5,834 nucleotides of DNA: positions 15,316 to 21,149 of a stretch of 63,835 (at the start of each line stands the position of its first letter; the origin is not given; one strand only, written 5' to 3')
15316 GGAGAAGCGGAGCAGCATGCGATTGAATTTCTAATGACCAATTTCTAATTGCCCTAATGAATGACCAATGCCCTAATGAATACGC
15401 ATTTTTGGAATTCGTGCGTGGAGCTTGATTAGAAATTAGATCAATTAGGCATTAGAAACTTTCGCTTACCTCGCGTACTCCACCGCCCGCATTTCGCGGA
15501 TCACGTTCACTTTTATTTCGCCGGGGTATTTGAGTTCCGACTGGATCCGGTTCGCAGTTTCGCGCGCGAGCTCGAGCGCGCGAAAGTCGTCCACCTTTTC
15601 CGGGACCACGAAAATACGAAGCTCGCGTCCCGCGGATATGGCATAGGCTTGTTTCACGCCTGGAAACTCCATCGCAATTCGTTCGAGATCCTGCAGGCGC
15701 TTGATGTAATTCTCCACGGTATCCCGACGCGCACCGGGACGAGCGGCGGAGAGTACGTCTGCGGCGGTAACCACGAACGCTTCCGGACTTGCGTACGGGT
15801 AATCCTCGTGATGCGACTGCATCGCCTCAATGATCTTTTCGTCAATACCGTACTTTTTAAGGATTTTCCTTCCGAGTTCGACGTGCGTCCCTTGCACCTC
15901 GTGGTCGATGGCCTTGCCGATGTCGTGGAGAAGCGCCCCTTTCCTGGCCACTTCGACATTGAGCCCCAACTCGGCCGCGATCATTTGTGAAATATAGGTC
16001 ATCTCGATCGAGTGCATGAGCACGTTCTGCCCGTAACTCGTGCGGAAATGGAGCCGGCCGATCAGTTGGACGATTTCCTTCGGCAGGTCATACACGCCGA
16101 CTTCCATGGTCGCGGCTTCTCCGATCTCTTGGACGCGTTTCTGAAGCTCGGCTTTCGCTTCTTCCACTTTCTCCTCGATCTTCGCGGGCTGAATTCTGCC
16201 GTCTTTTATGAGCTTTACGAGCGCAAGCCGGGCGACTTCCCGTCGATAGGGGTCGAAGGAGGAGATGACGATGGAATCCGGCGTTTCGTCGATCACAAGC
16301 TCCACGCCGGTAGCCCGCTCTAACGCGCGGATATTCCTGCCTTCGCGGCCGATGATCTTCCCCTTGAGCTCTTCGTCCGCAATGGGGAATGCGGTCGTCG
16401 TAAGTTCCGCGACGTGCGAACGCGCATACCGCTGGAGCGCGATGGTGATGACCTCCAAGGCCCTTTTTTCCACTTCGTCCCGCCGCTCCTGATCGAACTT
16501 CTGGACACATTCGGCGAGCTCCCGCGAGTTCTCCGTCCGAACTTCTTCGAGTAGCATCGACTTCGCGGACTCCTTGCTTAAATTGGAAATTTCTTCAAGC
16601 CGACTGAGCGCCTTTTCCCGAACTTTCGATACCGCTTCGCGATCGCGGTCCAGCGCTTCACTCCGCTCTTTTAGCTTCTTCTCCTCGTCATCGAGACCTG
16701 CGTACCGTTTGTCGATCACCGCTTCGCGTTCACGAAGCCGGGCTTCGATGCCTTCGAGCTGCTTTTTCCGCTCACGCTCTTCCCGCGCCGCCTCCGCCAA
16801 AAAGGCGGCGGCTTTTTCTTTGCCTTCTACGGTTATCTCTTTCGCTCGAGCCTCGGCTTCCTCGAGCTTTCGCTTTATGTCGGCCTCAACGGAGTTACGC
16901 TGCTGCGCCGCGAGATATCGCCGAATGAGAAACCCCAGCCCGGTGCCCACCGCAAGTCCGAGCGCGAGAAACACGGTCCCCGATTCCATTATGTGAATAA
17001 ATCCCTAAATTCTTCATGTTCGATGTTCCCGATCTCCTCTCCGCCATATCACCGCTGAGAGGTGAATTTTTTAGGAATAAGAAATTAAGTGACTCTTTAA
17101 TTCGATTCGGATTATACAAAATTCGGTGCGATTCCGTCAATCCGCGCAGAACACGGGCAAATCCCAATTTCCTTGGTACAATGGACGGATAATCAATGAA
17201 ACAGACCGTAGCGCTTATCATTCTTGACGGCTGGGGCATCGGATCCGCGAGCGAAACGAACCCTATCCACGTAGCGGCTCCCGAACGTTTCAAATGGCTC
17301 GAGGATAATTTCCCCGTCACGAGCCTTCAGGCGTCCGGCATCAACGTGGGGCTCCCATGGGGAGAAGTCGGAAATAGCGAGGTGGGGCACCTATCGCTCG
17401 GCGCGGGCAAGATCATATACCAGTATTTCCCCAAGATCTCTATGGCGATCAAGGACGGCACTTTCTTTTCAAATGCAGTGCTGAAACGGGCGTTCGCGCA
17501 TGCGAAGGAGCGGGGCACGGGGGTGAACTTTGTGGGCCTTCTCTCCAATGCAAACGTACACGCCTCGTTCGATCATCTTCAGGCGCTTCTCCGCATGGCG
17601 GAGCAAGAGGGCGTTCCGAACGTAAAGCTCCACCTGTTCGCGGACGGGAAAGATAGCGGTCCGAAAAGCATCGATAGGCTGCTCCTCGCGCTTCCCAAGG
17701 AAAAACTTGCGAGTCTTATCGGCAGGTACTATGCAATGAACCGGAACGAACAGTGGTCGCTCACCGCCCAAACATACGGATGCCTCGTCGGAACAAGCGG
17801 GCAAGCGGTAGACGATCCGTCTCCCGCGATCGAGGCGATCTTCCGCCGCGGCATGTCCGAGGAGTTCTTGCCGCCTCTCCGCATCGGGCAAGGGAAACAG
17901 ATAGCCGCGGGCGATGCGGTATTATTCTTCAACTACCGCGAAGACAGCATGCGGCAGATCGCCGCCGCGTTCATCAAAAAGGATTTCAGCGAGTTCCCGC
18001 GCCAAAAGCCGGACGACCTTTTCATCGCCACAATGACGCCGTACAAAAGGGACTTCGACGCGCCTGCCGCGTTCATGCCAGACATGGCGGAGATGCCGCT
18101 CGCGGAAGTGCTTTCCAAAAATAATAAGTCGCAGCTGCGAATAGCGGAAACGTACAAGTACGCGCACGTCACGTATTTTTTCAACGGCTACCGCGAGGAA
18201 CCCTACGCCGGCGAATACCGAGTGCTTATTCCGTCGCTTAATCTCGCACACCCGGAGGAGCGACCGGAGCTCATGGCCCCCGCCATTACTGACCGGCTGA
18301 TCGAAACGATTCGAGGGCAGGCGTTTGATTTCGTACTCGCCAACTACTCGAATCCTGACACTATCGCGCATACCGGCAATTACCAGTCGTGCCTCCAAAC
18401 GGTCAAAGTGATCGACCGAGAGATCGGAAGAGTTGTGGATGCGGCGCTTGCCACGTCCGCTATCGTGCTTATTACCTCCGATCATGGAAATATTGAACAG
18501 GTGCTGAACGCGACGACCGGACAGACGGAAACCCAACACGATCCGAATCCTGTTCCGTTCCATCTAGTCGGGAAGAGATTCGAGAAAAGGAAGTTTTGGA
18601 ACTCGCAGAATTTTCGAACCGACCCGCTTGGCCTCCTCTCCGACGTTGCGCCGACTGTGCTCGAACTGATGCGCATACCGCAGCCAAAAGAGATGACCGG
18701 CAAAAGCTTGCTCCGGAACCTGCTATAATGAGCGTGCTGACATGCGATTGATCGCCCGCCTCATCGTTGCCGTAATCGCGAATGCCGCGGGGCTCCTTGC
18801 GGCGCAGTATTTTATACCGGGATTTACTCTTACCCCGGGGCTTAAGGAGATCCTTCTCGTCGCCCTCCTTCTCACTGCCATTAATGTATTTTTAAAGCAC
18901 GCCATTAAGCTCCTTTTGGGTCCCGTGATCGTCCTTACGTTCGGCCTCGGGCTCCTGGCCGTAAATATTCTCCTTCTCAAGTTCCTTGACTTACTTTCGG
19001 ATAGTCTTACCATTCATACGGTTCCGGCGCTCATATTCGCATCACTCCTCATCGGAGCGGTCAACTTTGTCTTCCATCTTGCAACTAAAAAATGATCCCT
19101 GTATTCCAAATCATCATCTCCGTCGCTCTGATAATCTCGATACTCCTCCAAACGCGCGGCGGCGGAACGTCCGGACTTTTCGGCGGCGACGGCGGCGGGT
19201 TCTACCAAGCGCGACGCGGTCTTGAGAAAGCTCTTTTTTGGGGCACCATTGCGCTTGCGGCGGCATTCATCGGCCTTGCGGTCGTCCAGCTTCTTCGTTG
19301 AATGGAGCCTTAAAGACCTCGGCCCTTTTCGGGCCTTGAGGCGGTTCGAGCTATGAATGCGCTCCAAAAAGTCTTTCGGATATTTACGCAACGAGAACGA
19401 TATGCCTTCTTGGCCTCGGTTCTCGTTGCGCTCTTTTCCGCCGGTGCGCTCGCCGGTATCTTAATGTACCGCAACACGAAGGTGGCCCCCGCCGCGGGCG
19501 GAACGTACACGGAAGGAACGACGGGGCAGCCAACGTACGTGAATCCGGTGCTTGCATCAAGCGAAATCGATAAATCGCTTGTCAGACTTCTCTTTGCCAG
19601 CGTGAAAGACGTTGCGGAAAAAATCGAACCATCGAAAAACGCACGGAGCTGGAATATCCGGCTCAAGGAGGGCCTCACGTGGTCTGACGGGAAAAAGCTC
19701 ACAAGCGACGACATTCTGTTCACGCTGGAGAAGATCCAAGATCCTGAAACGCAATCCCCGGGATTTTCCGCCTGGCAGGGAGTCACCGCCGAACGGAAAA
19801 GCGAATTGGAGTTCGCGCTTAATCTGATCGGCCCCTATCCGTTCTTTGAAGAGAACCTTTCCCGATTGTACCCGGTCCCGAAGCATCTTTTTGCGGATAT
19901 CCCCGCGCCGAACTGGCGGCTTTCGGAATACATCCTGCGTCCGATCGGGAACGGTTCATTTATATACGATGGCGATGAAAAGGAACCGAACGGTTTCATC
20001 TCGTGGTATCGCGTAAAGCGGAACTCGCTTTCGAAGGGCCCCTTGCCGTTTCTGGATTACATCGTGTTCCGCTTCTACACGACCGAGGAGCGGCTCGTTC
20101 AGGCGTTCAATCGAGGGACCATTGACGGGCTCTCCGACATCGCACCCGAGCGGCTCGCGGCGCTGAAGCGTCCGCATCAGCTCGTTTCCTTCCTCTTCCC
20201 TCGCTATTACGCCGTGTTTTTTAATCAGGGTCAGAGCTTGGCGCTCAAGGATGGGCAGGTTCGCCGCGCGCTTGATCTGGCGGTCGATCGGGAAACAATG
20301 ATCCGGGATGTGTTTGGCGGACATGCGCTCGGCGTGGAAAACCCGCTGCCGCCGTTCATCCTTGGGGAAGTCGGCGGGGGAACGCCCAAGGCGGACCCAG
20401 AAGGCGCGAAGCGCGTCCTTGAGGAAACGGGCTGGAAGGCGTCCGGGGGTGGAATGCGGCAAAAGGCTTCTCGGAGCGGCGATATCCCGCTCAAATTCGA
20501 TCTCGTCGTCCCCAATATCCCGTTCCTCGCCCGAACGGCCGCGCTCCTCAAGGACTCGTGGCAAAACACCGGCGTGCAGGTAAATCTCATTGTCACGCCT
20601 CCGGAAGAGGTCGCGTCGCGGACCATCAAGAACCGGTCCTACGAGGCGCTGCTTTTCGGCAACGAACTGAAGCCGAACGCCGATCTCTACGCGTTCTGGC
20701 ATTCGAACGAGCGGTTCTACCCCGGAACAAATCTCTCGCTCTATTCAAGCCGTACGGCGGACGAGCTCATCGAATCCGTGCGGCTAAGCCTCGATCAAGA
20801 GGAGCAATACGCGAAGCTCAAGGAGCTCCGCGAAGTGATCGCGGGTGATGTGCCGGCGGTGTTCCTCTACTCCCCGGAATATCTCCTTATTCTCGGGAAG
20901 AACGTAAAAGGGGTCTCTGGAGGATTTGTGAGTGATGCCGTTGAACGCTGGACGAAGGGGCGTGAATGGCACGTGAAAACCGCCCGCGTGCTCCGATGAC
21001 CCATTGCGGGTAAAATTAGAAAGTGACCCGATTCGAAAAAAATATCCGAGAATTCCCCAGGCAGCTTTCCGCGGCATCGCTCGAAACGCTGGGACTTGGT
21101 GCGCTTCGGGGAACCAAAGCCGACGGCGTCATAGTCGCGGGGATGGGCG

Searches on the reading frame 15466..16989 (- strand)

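Call 18: search_protein_families(library=pfam, proteins=[window:15466-16989:-], max_evalue=0.001)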
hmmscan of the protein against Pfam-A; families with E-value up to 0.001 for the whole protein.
window:15466-16989:- (507 aa): 4 families
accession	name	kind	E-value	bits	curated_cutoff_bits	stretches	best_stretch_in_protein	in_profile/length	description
PF12072.13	RNase_Y_N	-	8.2e-30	104.2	32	1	6-191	4-200/201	RNase Y N-terminal region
PF01966.28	HD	-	6.9e-20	71.9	22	1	324-415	2-115/116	HD domain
PF00013.35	KH_1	-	5e-07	29.8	21.5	1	206-255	8-62/66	KH domain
PF08668.18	HDOD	-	3.6e-06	27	22.9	0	321-360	93-133/196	HDOD domain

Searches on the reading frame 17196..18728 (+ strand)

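Call 18: search_protein_families(library=pfam, proteins=[window:17196-18728:+], max_evalue=0.001)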
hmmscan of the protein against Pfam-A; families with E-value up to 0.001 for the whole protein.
window:17196-18728:+ (510 aa): 3 families
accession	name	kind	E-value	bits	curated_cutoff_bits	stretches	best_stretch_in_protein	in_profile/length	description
PF01676.23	Metalloenzyme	-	3.5e-57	194.3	24.3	1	4-494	2-250/252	Metalloenzyme superfamily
PF06415.18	iPGM_N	-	1.3e-53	182.2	27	1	81-284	1-216/217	BPG-independent PGAM N-terminus (iPGM_N)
PF00884.28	Sulfatase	-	0.00078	19.3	25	0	390-492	197-299/301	Sulfatase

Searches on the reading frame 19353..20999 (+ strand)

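Call 18: search_protein_families(library=pfam, proteins=[window:19353-20999:+], max_evalue=0.001)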
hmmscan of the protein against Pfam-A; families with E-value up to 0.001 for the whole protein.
window:19353-20999:+ (548 aa): 1 family
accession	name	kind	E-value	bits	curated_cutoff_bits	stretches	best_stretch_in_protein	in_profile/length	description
PF00496.27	SBP_bac_5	-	4.9e-52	177.7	32.4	1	85-451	4-363/368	Bacterial extracellular solute-binding proteins, family 5 Middle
